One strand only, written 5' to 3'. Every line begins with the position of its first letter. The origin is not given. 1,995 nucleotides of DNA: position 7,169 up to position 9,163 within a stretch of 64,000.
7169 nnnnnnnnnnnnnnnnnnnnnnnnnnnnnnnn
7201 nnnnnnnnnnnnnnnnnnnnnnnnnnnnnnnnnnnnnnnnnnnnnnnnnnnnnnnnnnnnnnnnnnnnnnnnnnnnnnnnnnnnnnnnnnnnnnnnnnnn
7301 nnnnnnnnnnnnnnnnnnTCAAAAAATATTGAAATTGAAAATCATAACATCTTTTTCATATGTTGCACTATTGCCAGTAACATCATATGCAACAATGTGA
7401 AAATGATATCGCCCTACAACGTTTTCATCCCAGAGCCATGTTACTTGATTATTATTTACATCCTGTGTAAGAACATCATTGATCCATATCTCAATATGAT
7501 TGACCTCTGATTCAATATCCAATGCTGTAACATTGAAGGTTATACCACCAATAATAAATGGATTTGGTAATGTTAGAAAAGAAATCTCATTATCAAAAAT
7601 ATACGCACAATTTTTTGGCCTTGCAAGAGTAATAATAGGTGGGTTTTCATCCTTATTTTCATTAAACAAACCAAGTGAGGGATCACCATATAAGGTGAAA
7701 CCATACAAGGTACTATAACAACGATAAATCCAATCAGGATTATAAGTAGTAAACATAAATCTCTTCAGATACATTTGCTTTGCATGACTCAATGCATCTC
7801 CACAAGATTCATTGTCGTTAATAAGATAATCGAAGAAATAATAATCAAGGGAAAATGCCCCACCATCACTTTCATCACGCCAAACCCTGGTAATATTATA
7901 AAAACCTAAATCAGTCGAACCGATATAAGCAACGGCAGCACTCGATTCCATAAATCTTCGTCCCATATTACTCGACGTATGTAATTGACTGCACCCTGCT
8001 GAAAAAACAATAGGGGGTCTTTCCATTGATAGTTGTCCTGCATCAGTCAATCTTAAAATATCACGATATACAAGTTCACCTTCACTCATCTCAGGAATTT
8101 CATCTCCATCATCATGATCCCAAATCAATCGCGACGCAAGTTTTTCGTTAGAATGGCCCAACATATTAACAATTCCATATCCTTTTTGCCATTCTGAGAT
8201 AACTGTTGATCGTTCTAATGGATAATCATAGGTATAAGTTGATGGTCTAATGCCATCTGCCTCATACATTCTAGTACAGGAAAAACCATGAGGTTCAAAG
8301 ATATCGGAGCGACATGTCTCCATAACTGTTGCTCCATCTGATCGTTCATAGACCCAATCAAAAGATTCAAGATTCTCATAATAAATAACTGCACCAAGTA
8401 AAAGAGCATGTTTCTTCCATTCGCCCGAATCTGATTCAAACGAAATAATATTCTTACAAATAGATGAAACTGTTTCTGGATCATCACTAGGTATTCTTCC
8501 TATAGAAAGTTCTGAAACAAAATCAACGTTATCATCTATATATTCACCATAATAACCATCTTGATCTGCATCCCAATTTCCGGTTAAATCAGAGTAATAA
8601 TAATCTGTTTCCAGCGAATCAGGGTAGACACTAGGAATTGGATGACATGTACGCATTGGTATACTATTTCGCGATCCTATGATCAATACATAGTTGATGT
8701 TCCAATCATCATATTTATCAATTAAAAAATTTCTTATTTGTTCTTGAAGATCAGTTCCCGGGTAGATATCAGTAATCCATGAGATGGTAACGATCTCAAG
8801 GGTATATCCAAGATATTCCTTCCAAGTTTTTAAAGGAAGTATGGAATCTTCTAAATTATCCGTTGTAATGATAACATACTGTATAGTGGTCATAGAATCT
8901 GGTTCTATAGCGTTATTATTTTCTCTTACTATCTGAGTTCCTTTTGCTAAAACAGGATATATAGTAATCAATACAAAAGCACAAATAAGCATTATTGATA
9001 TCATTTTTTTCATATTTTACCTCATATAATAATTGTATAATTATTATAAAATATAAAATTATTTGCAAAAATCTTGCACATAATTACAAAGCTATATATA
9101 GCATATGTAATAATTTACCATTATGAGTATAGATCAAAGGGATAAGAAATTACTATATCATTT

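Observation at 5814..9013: Tandem paralogous C25 (gingipain-like) cysteine peptidases with signal peptides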

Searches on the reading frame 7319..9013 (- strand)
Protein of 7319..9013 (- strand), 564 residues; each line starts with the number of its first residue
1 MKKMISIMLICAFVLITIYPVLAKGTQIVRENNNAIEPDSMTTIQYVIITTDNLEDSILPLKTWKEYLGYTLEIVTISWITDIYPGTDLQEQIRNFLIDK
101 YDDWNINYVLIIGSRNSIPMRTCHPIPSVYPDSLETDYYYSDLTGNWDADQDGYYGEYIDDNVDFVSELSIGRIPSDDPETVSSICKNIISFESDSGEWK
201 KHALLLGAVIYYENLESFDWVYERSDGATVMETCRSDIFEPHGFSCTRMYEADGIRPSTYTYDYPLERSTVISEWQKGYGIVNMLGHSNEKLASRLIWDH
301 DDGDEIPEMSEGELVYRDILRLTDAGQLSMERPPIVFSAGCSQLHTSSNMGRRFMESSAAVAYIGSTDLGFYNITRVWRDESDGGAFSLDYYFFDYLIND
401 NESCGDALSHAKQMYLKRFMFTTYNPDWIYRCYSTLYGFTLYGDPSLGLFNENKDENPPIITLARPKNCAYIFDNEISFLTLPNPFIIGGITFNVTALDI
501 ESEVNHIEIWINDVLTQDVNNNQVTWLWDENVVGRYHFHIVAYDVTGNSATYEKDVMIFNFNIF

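Call 4: search_protein_families(library=pfam, proteins=[window:7319-9013:-], max_evalue=0.01)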
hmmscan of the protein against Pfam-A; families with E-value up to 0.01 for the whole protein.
window:7319-9013:- (564 aa): 2 families
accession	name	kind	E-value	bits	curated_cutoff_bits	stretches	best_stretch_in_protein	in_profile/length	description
PF01364.23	Peptidase_C25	-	2.9e-48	165.4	23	1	46-448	1-373/374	Peptidase family C25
PF17957.7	Big_7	-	0.0026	18.8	24.1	1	490-531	19-59/70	Bacterial Ig domain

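Call 5: search_protein_families(library=ncbifam, proteins=[window:7319-9013:-], max_evalue=0.01)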
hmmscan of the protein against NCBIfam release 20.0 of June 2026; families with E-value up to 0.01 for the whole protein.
window:7319-9013:- (564 aa): 2 families
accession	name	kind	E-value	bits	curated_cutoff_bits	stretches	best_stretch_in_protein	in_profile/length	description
NF033707.1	T9SS_sortase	equivalog_domain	2.3e-06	25.5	420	1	32-306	360-626/1095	type IX secretion system sortase PorU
NF052324.1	PorU_rel_Nterm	equivalog_domain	2.1e-05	22.9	450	0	42-206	396-567/879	putative type IX secretion system sortase PorU2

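Call 12: list_cluster_members(proteins=[P0001, window:7319-9013:-, P0016, P0010])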
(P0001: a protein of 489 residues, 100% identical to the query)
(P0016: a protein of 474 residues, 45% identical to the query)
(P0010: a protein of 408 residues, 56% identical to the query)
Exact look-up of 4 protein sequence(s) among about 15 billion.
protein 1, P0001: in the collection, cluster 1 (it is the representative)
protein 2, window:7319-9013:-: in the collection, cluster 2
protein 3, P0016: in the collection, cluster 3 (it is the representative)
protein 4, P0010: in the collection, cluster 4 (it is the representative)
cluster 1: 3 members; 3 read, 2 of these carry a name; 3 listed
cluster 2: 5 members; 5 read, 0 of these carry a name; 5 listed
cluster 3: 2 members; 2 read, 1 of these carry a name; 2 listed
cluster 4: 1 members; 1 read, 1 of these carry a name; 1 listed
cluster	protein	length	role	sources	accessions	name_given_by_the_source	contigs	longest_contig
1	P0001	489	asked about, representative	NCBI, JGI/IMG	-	hypothetical protein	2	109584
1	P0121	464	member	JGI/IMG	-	hypothetical protein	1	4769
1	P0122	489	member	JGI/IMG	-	-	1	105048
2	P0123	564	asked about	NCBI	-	-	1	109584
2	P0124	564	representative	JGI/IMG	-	-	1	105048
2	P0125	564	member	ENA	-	-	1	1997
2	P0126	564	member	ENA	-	-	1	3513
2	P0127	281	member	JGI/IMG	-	-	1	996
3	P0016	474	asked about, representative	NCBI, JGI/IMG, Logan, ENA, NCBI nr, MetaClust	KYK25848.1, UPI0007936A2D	hypothetical protein AYK20_04125 [Thermoplasmatales archaeon SG8-52-1] | MAG: hypothetical protein AYK20_04125 [Thermoplasmatales archaeon SG8-52-1] | status=active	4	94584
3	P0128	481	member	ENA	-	-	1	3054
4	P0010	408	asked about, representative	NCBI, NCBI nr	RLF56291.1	MAG: hypothetical protein DRN27_09745 [Thermoplasmata archaeon]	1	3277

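Call 22: find_homologous_proteins(query=window:7319-9013:-, max_evalue=0.00001)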
Query window:7319-9013:- (564 aa): 735 proteins with E <= 0.00001 among 6428 candidates; the best 120 are listed.
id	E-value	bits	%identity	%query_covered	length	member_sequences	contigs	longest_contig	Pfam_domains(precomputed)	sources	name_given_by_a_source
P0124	0.0e+0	1317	100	100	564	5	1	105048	PF01364.25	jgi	-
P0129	0.0e+0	1060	78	100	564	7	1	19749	PF01364.25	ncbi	-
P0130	0.0e+0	1040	77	100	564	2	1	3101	PF01364.25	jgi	jgi:hypothetical protein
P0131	1.2e-233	795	61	98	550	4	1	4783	PF01364.25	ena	-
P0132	3.8e-225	767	62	93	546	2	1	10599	PF01364.25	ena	-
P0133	5.8e-222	756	59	99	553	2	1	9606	PF17957.8,PF01364.25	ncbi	-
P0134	7.2e-220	750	57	99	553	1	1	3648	PF17957.8,PF01364.25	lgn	-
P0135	2.5e-216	738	59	91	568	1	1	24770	PF01364.25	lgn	-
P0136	2.2e-212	725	58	97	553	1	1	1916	PF01364.25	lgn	-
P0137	2.3e-212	725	57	99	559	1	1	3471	PF17957.8,PF01364.25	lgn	-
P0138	4.4e-211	721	66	81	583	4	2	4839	PF01364.25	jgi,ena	-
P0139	4.5e-208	711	59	91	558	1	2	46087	PF01364.25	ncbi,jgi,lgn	-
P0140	1.5e-207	709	56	100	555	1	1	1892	PF01364.25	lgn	-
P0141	7.1e-204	697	57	92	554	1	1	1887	PF17957.8,PF01364.25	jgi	jgi:hypothetical protein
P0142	1.7e-202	692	55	98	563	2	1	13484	PF17957.8,PF01364.25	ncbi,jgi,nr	ncbi:MAG: hypothetical protein FE048_02890 [Thermoplasmata archaeon]|nr:MAG: hypothetical protein FE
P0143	3.5e-202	691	53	99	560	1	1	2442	PF17957.8,PF01364.25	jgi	jgi:Phr family secreted Rap phosphatase inhibitor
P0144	5.6e-202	690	53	99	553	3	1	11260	PF01364.25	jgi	-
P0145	1.8e-201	689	54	100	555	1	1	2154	PF01364.25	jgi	jgi:hypothetical protein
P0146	1.1e-200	686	53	99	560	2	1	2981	PF17957.8,PF01364.25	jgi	jgi:Phr family secreted Rap phosphatase inhibitor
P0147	2.8e-199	682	53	99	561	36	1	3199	PF01364.25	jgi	jgi:hypothetical protein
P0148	3.5e-198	678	52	99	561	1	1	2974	PF17957.8,PF01364.25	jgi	jgi:hypothetical protein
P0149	5.9e-198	677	55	92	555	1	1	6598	PF01364.25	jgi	-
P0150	4.7e-197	674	52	99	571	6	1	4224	PF17957.8,PF01364.25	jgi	jgi:hypothetical protein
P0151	2.7e-196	672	61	81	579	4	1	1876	PF00801.27,PF01364.25,PF18911.7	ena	-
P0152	2.8e-194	665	52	100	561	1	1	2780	PF01364.25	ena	-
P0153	2.8e-194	665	54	94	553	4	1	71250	PF01364.25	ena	-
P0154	1.9e-192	659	62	82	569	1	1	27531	PF01364.25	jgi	jgi:hypothetical protein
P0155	2.1e-192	659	55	91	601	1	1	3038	PF01364.25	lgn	-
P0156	2.9e-192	658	52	99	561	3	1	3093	PF01364.25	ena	-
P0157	1.0e-190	653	62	79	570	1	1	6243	PF00801.27,PF01364.25,PF18911.7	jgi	-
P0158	1.9e-190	652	61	81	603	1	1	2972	PF01364.25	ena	-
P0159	4.0e-190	651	61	82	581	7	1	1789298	PF01364.25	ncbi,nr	ncbi:MAG: hypothetical protein JSV67_03410 [Thermoplasmatales archaeon]|nr:MAG: hypothetical protein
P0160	8.2e-190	650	61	81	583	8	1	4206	PF01364.25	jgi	-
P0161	8.2e-190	650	61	81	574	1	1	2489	PF00801.27,PF01364.25,PF18911.7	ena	-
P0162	9.1e-190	650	62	81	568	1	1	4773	PF01364.25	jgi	jgi:hypothetical protein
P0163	1.0e-189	650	60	81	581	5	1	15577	PF01364.25,PF18911.7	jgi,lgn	-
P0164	2.4e-189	649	60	81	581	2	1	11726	PF00801.27,PF01364.25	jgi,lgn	-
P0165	4.2e-189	648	56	92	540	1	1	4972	PF01364.25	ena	-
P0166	7.4e-189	647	61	81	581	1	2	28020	PF01364.25,PF18911.7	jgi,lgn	-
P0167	1.1e-188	647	55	91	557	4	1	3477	PF01364.25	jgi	jgi:hypothetical protein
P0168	1.1e-188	647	59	81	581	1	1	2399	PF00801.27,PF01364.25,PF18911.7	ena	-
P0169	1.5e-188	646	62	81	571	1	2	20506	PF01364.25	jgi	jgi:hypothetical protein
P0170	1.4e-187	643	59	83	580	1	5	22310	PF01364.25,PF18911.7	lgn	-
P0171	1.9e-187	642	60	81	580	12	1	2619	PF00801.27,PF01364.25,PF18911.7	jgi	-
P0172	7.8e-187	640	61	81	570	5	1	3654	PF01364.25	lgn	-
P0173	5.8e-186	638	60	81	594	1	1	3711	PF01364.25,PF18911.7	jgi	jgi:hypothetical protein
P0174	6.7e-186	637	59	81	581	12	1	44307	PF01364.25,PF18911.7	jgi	jgi:hypothetical protein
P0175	5.6e-185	634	62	78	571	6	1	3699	PF00801.27,PF01364.25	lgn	-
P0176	1.4e-184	633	52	91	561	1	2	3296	PF17957.8,PF01364.25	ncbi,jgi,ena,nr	ncbi:MAG: hypothetical protein DRN12_08235 [Thermoplasmata archaeon]|nr:MAG: hypothetical protein DR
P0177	1.2e-183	630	59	81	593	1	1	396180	PF00801.27,PF01364.25,PF18911.7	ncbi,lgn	-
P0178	1.4e-183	630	58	82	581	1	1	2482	PF01364.25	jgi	jgi:hypothetical protein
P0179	8.5e-182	624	58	81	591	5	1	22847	PF00801.27,PF01364.25,PF18911.7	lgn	-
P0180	2.8e-181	622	59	79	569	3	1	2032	PF01364.25,PF18911.7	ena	-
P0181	2.0e-180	619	59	82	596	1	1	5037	PF01364.25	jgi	jgi:hypothetical protein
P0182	1.3e-179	617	59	81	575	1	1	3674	PF01364.25,PF18911.7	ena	-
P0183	7.2e-179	614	59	81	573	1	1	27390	PF00801.27,PF01364.25,PF18911.7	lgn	-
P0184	1.4e-178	613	58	81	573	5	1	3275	PF01364.25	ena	-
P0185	1.7e-178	613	56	82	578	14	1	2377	PF01364.25,PF18911.7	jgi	jgi:hypothetical protein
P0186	7.9e-177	607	58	81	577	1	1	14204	PF01364.25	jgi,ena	-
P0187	4.5e-176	605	55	81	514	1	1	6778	PF01364.25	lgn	-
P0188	9.9e-176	604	52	93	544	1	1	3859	PF01364.25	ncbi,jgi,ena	-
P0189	1.8e-175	603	49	99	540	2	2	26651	PF17957.8,PF01364.25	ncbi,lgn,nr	ncbi:MAG TPA: hypothetical protein ENI33_02595 [Thermoplasmatales archaeon]|nr:hypothetical protein 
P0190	3.3e-175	602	50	98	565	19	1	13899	PF17957.8,PF01364.25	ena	-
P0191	3.3e-175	602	59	79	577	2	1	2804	PF01364.25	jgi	-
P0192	1.1e-173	597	61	73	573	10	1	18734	PF01364.25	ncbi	-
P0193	8.9e-173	594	54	81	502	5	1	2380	PF01364.25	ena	-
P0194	2.8e-172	592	57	80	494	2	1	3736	PF01364.25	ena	-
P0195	6.0e-172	591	49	99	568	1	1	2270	PF17957.8,PF01364.25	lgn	-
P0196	9.2e-172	591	50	91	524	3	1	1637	PF17957.8,PF01364.25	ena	-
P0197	1.4e-169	584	56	80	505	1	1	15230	PF01364.25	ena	-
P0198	1.6e-168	580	56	80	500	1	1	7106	PF01364.25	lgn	-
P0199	1.1e-165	571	46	98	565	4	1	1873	PF17957.8,PF01364.25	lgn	-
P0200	2.1e-165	570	54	80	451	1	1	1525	PF01364.25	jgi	jgi:hypothetical protein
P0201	4.4e-164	565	48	99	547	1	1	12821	PF17957.8,PF01364.25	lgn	-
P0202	3.0e-163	563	55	79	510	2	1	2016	PF01364.25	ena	-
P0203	2.9e-159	549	53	80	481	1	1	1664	PF01364.25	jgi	jgi:hypothetical protein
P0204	1.9e-156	540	47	99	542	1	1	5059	PF17957.8,PF01364.25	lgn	-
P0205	2.4e-154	533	47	99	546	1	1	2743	PF17957.8,PF01364.25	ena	-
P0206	3.7e-154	533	47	97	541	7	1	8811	PF17957.8,PF01364.25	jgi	-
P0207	1.3e-150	521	45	99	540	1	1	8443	PF17957.8,PF01364.25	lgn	-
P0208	9.5e-150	518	48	91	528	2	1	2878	PF17957.8,PF01364.25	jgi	-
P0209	3.3e-147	510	44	99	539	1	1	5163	PF17957.8,PF01364.25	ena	-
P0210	1.9e-146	507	65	58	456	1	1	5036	PF00801.27,PF01364.25,PF18911.7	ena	-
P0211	4.3e-145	503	48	81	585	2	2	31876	PF00801.27,PF01364.25,PF18911.7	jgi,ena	-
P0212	7.6e-145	502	48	81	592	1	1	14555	PF01364.25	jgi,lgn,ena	-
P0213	9.7e-143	495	43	99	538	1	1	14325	PF17957.8,PF01364.25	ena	-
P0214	4.9e-140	486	52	74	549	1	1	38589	PF01364.25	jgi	jgi:hypothetical protein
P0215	1.8e-139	484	56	66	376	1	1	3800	PF01364.25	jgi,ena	-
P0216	7.6e-137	475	50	74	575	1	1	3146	PF00801.27,PF01364.25,PF18911.7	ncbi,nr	ncbi:MAG: C25 family cysteine peptidase [Candidatus Thermoplasmatota archaeon]|nr:C25 family cystein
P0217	3.1e-135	470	48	81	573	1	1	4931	PF00801.27,PF01364.25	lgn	-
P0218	4.1e-121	423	55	59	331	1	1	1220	PF01364.25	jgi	jgi:hypothetical protein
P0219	7.2e-120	419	65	48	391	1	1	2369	PF00801.27,PF01364.25,PF18911.7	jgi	-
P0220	1.6e-113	398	46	74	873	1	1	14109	PF08126.17,PF01364.25,PF18911.7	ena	-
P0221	2.3e-111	391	45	75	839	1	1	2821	PF08126.17,PF17957.8,PF01364.25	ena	-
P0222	2.4e-110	388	46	76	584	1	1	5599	PF01364.25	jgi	jgi:hypothetical protein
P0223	3.9e-110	387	44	79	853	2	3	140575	PF08126.17,PF00801.27,PF01364.25,PF18911.7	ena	-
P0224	3.1e-109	384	45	71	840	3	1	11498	PF08126.17,PF17957.8,PF01364.25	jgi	-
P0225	8.8e-109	383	44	80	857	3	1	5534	PF08126.17,PF00801.27,PF01364.25,PF18911.7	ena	-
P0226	2.8e-107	378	47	72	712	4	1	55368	PF08126.17,PF00404.25,PF01364.25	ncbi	ncbi:MAG: C25 family cysteine peptidase [Candidatus Zixiibacteriota bacterium]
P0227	1.1e-106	376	39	92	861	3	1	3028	PF08126.17,PF00801.27,PF01364.25,PF18911.7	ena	-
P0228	4.3e-106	374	45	73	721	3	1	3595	PF00801.27,PF01364.25,PF18911.7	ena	-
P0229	4.4e-106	374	69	41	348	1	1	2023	PF00801.27,PF01364.25,PF18911.7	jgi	-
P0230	2.5e-105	371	46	77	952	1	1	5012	PF08126.17,PF01364.25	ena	-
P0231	5.4e-105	370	46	74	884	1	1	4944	PF08126.17,PF01364.25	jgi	-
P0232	1.4e-104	369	43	75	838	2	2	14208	PF08126.17,PF00801.27,PF01364.25,PF18911.7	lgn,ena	-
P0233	8.1e-104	366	42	80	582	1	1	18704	PF01364.25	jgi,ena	-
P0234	9.3e-104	366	45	73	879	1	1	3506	PF08126.17,PF00801.27,PF01364.25,PF18911.7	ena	-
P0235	2.6e-103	365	43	81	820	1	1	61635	PF08126.17,PF00801.27,PF01364.25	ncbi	-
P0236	6.1e-101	357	42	71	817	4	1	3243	PF08126.17,PF17957.8,PF01364.25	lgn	-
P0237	1.1e-100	356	43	74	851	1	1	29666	PF00801.27,PF01364.25,PF18911.7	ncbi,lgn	-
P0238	2.1e-100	355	62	44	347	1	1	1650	PF01364.25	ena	-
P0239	2.6e-100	355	43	73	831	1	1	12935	PF00801.27,PF01364.25,PF18911.7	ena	-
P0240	3.3e-100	354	44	74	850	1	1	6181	PF08126.17,PF01364.25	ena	-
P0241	4.8e-100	354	44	72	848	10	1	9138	PF08126.17,PF01364.25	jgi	-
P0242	1.8e-99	352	44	74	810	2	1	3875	PF08126.17,PF01364.25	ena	-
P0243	2.6e-99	351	43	75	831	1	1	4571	PF08126.17,PF18962.8,PF13860.13,PF01364.25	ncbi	ncbi:MAG: C25 family cysteine peptidase [Patescibacteria group bacterium]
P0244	4.3e-99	351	43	73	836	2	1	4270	PF08126.17,PF01364.25,PF18911.7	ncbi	-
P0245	1.4e-98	349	45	71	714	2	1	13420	PF08126.17,PF01364.25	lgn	-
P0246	9.2e-98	346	40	78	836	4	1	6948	PF01364.25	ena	-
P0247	1.1e-97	346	40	84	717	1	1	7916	PF08126.17,PF01364.25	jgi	-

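Call 29: search_solved_structures(query=A2, max_evalue=0.01, show_alignments=2)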
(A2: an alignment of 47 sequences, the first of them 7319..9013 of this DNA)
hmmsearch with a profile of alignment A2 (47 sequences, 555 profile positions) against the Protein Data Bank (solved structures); distinct sequences matched with E-value up to 0.01: 5.
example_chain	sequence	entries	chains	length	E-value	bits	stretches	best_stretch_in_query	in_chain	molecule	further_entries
1cvr_A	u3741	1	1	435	1.8e-09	39.9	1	36-118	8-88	GINGIPAIN R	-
4ief_B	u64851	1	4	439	8.9e-09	37.6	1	36-125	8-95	Gingipain R2 Mature Domain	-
3pdd_A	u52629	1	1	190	7.8e-06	27.9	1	476-545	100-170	Glycoside hydrolase, family 9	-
3pe9_A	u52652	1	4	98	0.00015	23.6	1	481-545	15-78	Fibronectin(III)-like module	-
4xed_A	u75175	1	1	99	0.0011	20.8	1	473-546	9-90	Peptidase M14, carboxypeptidase A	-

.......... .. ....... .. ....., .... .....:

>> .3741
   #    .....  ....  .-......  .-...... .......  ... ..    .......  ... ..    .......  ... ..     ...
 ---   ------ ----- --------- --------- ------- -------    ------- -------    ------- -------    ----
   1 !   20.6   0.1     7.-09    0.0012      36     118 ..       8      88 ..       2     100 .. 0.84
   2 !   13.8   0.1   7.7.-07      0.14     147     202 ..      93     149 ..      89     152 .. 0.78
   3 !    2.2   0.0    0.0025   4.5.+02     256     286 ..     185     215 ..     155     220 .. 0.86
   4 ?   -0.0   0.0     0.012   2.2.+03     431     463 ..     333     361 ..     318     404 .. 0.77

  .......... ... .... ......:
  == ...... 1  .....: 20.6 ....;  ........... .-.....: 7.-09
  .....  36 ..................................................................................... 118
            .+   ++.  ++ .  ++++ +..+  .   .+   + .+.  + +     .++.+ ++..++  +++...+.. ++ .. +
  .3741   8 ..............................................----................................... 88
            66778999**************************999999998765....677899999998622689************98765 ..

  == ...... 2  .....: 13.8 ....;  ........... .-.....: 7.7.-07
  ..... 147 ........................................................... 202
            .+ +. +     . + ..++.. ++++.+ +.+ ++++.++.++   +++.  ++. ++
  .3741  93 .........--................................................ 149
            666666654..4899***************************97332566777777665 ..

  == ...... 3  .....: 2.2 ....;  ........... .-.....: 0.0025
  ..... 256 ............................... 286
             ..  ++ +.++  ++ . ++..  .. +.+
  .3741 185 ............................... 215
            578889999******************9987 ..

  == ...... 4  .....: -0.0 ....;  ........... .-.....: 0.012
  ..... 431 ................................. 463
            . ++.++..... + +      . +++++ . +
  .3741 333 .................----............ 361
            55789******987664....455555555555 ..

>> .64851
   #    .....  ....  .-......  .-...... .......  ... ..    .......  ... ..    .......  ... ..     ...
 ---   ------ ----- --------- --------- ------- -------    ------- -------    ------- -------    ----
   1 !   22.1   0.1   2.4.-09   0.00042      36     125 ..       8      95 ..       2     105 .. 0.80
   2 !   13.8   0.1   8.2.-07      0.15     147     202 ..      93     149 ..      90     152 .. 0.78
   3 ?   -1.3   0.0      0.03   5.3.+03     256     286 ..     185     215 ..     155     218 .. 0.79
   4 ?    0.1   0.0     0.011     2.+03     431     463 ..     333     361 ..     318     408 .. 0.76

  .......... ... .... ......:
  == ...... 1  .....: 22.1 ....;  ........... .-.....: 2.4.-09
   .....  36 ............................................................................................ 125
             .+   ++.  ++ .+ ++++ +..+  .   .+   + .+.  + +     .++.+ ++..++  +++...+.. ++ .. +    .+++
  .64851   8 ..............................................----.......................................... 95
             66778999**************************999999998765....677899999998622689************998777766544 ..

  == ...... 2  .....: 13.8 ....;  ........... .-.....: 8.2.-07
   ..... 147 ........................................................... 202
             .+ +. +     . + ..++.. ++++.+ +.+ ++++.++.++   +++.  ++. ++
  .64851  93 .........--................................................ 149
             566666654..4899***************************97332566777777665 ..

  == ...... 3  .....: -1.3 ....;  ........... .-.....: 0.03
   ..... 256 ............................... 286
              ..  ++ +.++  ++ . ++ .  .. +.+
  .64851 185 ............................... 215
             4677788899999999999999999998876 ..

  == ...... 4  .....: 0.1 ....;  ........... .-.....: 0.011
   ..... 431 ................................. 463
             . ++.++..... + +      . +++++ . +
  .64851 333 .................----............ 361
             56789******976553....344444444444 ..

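Call 37: predict_structure(alignment_id=A2)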
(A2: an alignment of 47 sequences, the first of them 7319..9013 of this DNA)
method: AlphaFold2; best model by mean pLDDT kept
length: 564 residues; sequences in the alignment: 47
mean_pLDDT: 90.2   pTM: 0.84
mean pLDDT of the five models: 90.2, 90.1, 89.2, 88.7, 88.5
residues with pLDDT >= 90: 424; 70-90: 103; 50-70: 14; < 50: 23
segments of 3 or more residues with pLDDT < 50: 19-40
pLDDT, mean of each block of 10 residues (from residue 1): 79 67 33 35 87 96 92 98 98 98 95 97 93 92 94 93 89 98 97 90 97 86 92 98 98 95 98 96 95 96 92 95 96 93 93 98 90 75 91 98 97 92 88 92 95 82 94 88 91 93 91 93 92 94 91 95 62
secondary structure, 60 per line:
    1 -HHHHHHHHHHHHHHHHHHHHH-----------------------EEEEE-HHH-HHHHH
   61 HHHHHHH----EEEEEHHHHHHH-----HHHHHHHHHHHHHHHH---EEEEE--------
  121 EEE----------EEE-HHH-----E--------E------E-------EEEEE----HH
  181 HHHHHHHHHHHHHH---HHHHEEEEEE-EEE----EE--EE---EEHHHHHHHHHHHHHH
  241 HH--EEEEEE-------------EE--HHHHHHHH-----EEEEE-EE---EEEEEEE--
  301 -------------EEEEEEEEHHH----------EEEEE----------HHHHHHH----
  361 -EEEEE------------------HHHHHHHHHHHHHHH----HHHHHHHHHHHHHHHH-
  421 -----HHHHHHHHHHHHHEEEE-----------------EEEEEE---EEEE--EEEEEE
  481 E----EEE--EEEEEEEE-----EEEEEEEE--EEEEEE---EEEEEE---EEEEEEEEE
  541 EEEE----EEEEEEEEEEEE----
elements in order: H2-22 E46-50 H56-67 E72-76 H77-83 H89-104 E108-112 E121-123 E134-136 E170-174 H179-194 H198-201 E202-207 E209-211 H227-242 E245-250 H268-275 E281-285 E292-298 E314-321 E335-339 H350-356 E362-366 H385-399 H404-419 H426-438 E439-442 E460-465 E469-472 E475-481 E486-488 E491-498 E504-511 E514-519 E523-528 E532-544 E549-560
